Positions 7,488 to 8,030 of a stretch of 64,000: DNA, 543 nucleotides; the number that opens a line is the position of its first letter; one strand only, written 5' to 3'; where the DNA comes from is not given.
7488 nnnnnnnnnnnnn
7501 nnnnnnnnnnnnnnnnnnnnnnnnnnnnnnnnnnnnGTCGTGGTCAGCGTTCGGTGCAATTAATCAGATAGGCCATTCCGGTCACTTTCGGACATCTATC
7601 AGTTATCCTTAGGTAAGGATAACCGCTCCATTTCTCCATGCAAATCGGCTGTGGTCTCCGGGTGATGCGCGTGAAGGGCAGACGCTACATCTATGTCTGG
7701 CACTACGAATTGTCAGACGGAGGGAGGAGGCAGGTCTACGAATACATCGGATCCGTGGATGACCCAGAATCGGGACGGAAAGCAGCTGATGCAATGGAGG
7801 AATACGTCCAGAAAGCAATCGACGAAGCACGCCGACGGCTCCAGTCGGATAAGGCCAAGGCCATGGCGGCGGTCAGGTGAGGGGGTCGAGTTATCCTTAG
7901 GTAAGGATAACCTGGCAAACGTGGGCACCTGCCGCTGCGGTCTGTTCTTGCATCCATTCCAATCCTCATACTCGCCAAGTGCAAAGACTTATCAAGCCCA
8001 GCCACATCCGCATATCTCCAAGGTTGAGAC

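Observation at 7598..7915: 80-aa ORF bracketed by identical 24-bp palindromes, inserted inside the conserved secE-spt5-rpl11 cluster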

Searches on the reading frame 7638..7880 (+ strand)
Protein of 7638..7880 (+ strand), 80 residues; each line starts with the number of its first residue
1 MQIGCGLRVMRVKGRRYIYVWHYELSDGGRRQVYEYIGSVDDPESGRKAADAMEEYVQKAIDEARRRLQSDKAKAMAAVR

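Call 7: search_protein_families(library=pfam, proteins=[window:7638-7880:+], max_evalue=1)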
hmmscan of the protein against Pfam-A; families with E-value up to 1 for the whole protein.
window:7638-7880:+ (80 aa): 4 families
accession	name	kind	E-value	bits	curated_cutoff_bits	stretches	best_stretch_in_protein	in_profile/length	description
PF04119.17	HSP9_HSP12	-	0.00018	22.4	26.3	1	26-76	2-52/59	Heat shock protein 9/12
PF07730.19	HisKA_3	-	0.02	15.8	24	1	41-69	33-61/68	Histidine kinase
PF05062.17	RICH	-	0.098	13.5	23.2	1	47-74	5-32/82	RICH domain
PF24904.1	RVE6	-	0.21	12.2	27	1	32-45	6-19/63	REVEILLE 6-like domain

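Call 8: find_homologous_proteins(query=window:7638-7877:+, max_evalue=10)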
Query window:7638-7877:+ (80 aa): 5 proteins with E <= 10 among 5 candidates.
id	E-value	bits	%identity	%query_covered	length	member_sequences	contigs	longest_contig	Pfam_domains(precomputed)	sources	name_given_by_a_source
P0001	3.8e-45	169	100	100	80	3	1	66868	-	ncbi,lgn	-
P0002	6.7e-30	120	83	86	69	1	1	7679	-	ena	-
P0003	4.5e-29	118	69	100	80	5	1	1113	-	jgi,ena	jgi:hypothetical protein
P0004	7.5e-29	117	73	91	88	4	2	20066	-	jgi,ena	-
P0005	2.7e-24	102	61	100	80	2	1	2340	-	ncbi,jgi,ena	-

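Call 10: find_encoding_contigs(protein=P0004, flank=5000, max_places=4)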
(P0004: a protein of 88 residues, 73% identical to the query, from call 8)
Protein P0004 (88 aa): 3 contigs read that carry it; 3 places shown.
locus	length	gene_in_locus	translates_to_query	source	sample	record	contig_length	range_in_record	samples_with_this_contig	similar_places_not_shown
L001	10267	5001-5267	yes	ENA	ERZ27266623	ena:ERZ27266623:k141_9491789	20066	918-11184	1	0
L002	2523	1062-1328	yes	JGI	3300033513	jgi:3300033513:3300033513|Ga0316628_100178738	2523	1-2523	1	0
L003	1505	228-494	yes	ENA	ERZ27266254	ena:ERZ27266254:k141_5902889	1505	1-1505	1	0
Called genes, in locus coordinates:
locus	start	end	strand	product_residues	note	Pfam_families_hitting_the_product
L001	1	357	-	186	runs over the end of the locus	PF01381:HTH_3, PF12844:HTH_19, PF13560:HTH_31, PF00571:CBS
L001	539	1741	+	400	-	PF01941:AdoMet_Synthase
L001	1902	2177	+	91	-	PF13428:TPR_14 (faint)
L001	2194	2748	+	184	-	PF00025:Arf, PF00071:Ras, PF08477:Roc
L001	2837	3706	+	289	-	PF23435:DUF7121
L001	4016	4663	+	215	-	-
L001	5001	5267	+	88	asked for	-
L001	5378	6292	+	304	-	PF02558:ApbA, PF08546:ApbA_C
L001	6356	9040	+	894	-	PF13176:TPR_7 (faint), PF13191:AAA_16 (faint), PF13401:AAA_22 (weak), PF13428:TPR_14 (faint), PF10345:Cohesin_load (faint), PF00515:TPR_1 (faint), PF13424:TPR_12, PF17874:TPR_MalT, +2 more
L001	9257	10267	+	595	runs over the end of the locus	PF01702:TGT, PF17884:DUF5591, PF01472:PUA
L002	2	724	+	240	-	?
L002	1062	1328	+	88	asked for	-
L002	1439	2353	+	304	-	PF02558:ApbA, PF08546:ApbA_C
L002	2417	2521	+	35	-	?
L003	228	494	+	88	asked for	-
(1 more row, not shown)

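Call 11: find_encoding_contigs(protein=P0002, flank=5000, max_places=4)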
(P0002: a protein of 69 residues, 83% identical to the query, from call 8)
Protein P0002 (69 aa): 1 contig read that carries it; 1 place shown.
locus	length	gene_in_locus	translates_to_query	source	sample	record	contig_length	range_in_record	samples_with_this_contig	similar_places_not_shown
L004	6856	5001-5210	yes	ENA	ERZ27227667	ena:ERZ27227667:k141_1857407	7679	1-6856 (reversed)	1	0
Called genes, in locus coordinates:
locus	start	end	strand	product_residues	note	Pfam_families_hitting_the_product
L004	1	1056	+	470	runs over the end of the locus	PF01966:HD, PF19276:HD_assoc_2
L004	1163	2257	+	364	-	PF00091:Tubulin, PF12327:FtsZ_C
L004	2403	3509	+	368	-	PF00091:Tubulin, PF12327:FtsZ_C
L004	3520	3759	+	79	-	-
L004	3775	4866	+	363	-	PF03439:Spt5-NGN, PF00467:KOW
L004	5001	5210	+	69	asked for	-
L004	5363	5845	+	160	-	PF03946:Ribosomal_L11_N, PF00298:Ribosomal_L11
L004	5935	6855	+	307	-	?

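Call 14: find_encoding_contigs(protein=P0003, flank=5000, max_places=4)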
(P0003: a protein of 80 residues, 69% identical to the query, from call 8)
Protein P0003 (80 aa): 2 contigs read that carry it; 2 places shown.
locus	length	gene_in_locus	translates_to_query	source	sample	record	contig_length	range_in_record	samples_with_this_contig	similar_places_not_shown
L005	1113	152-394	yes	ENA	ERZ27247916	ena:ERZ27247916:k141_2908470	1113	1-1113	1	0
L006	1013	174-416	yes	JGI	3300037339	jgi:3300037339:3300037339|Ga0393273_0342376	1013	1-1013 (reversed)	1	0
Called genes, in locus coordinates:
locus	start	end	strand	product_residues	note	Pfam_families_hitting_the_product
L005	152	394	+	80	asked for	-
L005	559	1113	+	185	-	?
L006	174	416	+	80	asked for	-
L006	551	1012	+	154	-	?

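Call 15: find_encoding_contigs(protein=P0005, flank=5000, max_places=4)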
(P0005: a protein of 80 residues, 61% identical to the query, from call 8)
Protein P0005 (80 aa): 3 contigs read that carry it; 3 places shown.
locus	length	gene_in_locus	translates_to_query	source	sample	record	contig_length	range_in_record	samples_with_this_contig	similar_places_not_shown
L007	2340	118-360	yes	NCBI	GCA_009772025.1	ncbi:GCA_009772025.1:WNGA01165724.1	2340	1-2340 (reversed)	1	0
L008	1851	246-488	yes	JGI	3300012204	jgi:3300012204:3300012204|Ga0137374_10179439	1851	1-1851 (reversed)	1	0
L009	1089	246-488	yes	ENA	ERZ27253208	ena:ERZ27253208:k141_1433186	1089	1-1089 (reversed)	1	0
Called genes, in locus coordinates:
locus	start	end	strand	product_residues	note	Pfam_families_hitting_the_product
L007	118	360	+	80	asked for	-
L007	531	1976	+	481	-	PF24316:Tli3 (faint), PF02012:BNR (faint), PF13088:BNR_2 (faint)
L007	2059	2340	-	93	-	?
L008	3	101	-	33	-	?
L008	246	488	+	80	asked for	-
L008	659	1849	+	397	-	?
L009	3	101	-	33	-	?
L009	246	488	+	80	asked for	-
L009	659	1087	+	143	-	?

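Call 34: search_protein_representatives(alignment_id=A1)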
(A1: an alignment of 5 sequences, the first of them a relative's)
Query: 5 sequences, 80 profile positions. Proteins with E-value up to 0.001 (for the whole library): 101; up to 1e-10: 39; up to 1e-30: 0. The best 101 are listed.
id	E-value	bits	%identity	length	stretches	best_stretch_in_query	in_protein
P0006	2.3e-30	120.7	-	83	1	1-78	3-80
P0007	5.1e-25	103.6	-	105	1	1-70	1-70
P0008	2.5e-24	101.4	-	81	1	10-80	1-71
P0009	2.3e-20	88.7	-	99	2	1-58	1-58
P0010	2.0e-19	85.7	-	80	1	1-79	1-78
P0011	2.0e-19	85.7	-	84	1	1-57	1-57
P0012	6.5e-19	84.1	-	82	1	1-54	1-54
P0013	2.2e-18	82.3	-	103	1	23-80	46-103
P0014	5.8e-16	74.6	-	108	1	1-68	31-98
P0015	4.2e-15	71.8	-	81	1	1-67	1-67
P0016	5.2e-15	71.5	-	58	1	1-46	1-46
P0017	9.7e-15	70.7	-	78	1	1-67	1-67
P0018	2.0e-14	69.7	-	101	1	1-57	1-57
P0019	2.7e-14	69.3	-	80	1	1-71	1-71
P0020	8.2e-14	67.7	-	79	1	1-65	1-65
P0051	5.2e-10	55.5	-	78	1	1-68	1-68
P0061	4.5e-09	52.5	-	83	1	1-77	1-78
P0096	5.8e-05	39.4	-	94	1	4-74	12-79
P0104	5.6e-04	36.2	-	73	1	8-69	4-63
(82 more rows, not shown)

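Call 37: find_homologous_proteins(query=A2, max_evalue=0.001)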
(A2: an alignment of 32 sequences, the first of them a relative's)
Query A2 (32 sequences) (80 aa, profile of the alignment): 136 proteins with E <= 0.001 among 681 candidates; the best 120 are listed.
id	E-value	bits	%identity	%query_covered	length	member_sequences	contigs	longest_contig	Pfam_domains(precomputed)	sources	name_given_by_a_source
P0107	7.1e-28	115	60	100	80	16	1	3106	-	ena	-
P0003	1.1e-27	114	69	100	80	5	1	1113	-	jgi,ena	jgi:hypothetical protein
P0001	2.4e-27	113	100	100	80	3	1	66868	-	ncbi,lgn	-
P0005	1.1e-26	111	61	100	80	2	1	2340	-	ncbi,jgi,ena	-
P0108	1.3e-26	110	60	100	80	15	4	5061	-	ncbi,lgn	-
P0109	2.8e-26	109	58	100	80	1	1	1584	-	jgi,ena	-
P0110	2.2e-25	107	45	83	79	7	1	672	-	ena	-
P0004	7.3e-25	105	73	91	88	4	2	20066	-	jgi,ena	-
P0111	8.2e-25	105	59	100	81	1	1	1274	-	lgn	-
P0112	1.3e-24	104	36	100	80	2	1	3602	-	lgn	-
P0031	2.6e-24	103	47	75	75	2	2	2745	-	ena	-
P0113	7.4e-24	102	35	79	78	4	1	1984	-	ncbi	-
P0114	7.5e-24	102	37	85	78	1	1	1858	-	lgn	-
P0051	1.2e-23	101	28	85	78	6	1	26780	-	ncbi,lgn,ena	ncbi:MAG: hypothetical protein WC985_05700 [Thermoplasmata archaeon]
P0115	2.8e-23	100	37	61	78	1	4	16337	-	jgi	-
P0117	5.4e-23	99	43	75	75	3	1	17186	-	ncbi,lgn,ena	-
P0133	5.4e-22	96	38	79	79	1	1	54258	-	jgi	jgi:hypothetical protein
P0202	1.1e-19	88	36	88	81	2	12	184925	-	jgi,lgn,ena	-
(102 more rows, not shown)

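Call 38: search_protein_families(library=pfam, alignment_id=A2, max_evalue=0.1)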
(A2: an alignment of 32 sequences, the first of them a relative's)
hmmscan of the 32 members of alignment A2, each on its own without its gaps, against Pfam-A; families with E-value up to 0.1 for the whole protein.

A. member 1, P0001 (80 aa): 3 families
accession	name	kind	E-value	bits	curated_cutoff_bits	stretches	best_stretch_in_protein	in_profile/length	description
PF04119.17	HSP9_HSP12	-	0.00018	22.4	26.3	1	26-76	2-52/59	Heat shock protein 9/12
PF07730.19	HisKA_3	-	0.02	15.8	24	1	41-69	33-61/68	Histidine kinase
PF05062.17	RICH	-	0.098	13.5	23.2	0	47-74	5-32/82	RICH domain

B. families by the number of members that match (of 32 scanned): 9 families
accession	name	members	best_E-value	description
PF07730.19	HisKA_3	3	0.012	Histidine kinase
PF05062.17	RICH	2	0.074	RICH domain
PF04119.17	HSP9_HSP12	1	0.00018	Heat shock protein 9/12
PF24446.1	DUF7565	1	0.0058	Family of unknown function (DUF7565)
PF20930.2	Dicer_PBD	1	0.024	Dicer, partner-binding domain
PF05219.18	DREV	1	0.031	DREV methyltransferase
PF12867.12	DinB_2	1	0.035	DinB superfamily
PF09058.15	L27_1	1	0.05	L27_1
PF13328.12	HD_4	1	0.087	HD domain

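Call 41: find_encoding_contigs(protein=P0202, flank=6000, max_places=6)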
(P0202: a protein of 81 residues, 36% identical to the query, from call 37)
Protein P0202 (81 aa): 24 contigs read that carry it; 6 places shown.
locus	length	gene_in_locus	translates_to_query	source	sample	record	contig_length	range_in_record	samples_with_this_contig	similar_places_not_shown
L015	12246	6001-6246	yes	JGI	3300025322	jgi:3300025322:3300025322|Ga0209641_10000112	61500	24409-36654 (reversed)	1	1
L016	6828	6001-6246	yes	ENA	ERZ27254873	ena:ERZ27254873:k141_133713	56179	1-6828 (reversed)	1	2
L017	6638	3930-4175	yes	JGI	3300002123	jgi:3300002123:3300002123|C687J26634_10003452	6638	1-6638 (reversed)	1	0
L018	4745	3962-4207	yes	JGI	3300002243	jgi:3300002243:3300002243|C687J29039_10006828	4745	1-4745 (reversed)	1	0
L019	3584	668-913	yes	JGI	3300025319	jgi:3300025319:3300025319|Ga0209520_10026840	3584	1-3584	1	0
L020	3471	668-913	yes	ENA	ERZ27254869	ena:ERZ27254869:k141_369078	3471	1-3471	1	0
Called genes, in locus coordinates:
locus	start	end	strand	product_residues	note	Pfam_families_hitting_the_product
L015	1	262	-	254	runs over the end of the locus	PF12797:Fer4_2 (weak), PF12838:Fer4_7 (weak), PF13237:Fer4_10 (weak), PF13247:Fer4_11, PF12838:Fer4_7 (weak), PF13187:Fer4_9 (weak), PF25160:LdpA_Fe-S-bd (weak), PF00037:Fer4, +5 more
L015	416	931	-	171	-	PF09055:Sod_Ni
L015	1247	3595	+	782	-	-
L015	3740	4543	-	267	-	PF00970:FAD_binding_6, PF00175:NAD_binding_1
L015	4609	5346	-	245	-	PF00230:MIP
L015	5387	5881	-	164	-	-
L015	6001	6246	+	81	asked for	-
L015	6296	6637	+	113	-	PF13650:Asp_protease_2, PF13975:gag-asp_proteas (weak)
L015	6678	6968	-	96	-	-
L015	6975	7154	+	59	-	-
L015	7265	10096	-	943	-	PF17957:Big_7 (faint)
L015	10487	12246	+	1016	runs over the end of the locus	-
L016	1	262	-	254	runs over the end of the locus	PF12797:Fer4_2 (weak), PF12838:Fer4_7 (weak), PF13237:Fer4_10 (weak), PF13247:Fer4_11, PF12838:Fer4_7 (weak), PF13187:Fer4_9 (weak), PF25160:LdpA_Fe-S-bd (weak), PF00037:Fer4, +5 more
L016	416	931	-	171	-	PF09055:Sod_Ni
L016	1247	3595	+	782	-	-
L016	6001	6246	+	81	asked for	-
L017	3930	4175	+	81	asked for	-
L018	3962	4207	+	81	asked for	-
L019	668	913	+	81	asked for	-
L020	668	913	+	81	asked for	-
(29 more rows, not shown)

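Call 44: find_related_loci(query=A3, collection=metagenome_contigs, flank=3000)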
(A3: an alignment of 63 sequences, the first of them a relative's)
Query A3 (80 aa) in metagenome_contigs; peptide patterns used: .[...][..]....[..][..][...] (x = any residue, [..] = any of these).
384 stretches matched a pattern; 335 encode a relative of the query (tblastn E <= 1e-3); the best 80 are kept; 80 distinct loci.
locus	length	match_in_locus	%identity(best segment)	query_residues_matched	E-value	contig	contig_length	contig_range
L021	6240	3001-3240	91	1-80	1e-46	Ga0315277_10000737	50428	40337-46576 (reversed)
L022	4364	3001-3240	70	1-80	1e-35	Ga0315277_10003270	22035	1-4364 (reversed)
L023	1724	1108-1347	69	1-80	3e-34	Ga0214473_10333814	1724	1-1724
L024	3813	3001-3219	74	1-73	1e-32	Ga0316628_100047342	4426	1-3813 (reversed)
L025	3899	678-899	69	1-74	5e-32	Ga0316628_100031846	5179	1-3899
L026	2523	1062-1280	73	1-73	4e-32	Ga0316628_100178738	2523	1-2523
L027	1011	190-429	64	1-80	8e-32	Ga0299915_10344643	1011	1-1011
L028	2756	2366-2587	66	1-74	2e-30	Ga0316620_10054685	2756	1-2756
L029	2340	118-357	61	1-80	2e-29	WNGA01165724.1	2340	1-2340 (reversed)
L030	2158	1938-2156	62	1-73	4e-28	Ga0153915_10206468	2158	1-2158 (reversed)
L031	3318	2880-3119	58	1-80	7e-28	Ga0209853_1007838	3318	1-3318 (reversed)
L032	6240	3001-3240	58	1-80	2e-27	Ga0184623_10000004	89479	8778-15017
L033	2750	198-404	61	1-69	5e-26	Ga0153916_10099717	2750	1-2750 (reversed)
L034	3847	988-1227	61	1-80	3e-24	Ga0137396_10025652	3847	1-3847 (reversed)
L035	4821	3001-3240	61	1-80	7e-24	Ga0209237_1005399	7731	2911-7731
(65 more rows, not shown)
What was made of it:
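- Association across the family: 101 representative clusters (call 34), 136 clusters at 90% identity (call 37) and 335 metagenome loci (call 44).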

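Call 45: find_related_loci(query=A3, collection=viral_contigs, flank=5000)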
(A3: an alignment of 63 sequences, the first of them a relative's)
Query A3 (80 aa) in viral_contigs; peptide patterns used: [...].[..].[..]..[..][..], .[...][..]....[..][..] (x = any residue, [..] = any of these).
30 stretches matched a pattern, but none encodes a relative of the query by tblastn (E <= 1e-3).

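Call 48: predict_structure(alignment_id=A3)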
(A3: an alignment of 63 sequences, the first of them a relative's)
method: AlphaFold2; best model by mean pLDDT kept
length: 80 residues; sequences in the alignment: 63
mean_pLDDT: 94.6   pTM: 0.77
mean pLDDT of the five models: 94.6, 94.6, 94.6, 94.2, 93.5
residues with pLDDT >= 90: 70; 70-90: 10; 50-70: 0; < 50: 0
segments of 3 or more residues with pLDDT < 50: none
pLDDT, mean of each block of 10 residues (from residue 1): 92 97 88 97 98 97 95 94
secondary structure, 60 per line:
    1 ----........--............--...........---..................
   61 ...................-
elements in order: E5-12 E15-26 E29-39 H43-79
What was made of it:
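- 7638..7880 (+): ORF80, a member of a new Thermoplasmata-only small protein family. Predicted three long antiparallel β-strands (5-12, 15-26, 29-39) followed by one long helix (43-79). Call 48: AlphaFold2 pLDDT 94.6.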

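Call 52: fold_search(model_id=the predicted structure, library=pdb)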
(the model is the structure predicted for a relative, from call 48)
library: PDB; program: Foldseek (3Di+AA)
matches with E <= 10: 704; with E <= 0.001: 0
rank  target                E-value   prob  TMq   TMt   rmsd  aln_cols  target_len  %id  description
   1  4agh                  1.1e-01  0.72  0.32  0.32   7.5        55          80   20  Structural features of ssDNA binding protein MoSub1 from Magnaporthe oryzae (released 2012-08-29)
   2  5zg9_A                2.0e-01  0.54  0.31  0.30   8.0        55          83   20  Crystal structure of MoSub1-ssDNA complex in phosphate buffer (released 2019-03-27)
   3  1jva_A                2.2e-01  0.33  0.30  0.09   6.1        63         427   17  CRYSTAL STRUCTURE OF THE VMA1-DERIVED ENDONUCLEASE BEARING THE N AND C EXTEIN PROPEPTIDES (released 2002-08-29)
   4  1jva_B                2.4e-01  0.87  0.43  0.09   6.3        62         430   18  CRYSTAL STRUCTURE OF THE VMA1-DERIVED ENDONUCLEASE BEARING THE N AND C EXTEIN PROPEPTIDES (released 2002-08-29)
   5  1gpp                  2.5e-01  0.84  0.43  0.17   6.3        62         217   19  Crystal structure of the S.cerevisiae Homing Endonuclease PI-SceI Domain I (released 2002-09-19)
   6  5zg9_B                2.9e-01  0.38  0.28  0.28   8.1        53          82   21  Crystal structure of MoSub1-ssDNA complex in phosphate buffer (released 2019-03-27)
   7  1um2_B                3.1e-01  0.54  0.36  0.09   6.2        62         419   14  Crystal Structure of the Vma1-Derived Endonuclease with the Ligated Extein Segment (released 2004-09-22)
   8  1lwt_A                3.5e-01  0.54  0.39  0.09   4.9        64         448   17  Crystal structure of the intein homing endonuclease PI-SceI bound to its substrate DNA (Ca2+ free) (released 2002-09-27)
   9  7ds3_A                3.5e-01  0.33  0.38  0.17   9.4       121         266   13  Crystal structure of actin capping protein in complex with twinflin-2 C-terminus tail (released 2021-03-03)
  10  7ds6_A                3.5e-01  0.33  0.39  0.16   9.2       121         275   12  Crystal structure of actin capping protein in complex with twinflin-1/CD2AP CPI chimera peptide (TWN-CDC) (released 2021-03-03)
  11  4bhm_B                3.5e-01  0.23  0.27  0.27   8.2        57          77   16  The crystal structure of MoSub1-DNA complex reveals a novel DNA binding mode (released 2014-04-23)
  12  2a52_C                4.0e-01  0.77  0.35  0.43   4.6        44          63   16  fluorescent protein asFP595, S158V, on-state (released 2005-08-16)
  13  4bhm_F                4.0e-01  0.23  0.29  0.30   8.8        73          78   18  The crystal structure of MoSub1-DNA complex reveals a novel DNA binding mode (released 2014-04-23)
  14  7dsa_A                4.5e-01  0.23  0.36  0.15  11.0       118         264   14  Crystal structure of actin capping protein in complex with V-1 (space group P62) (released 2021-03-03)
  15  3vol                  4.8e-01  0.60  0.41  0.25  12.4        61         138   16  X-ray Crystal Structure of PAS-HAMP Aer2 in the CN-bound Form (released 2012-05-23)
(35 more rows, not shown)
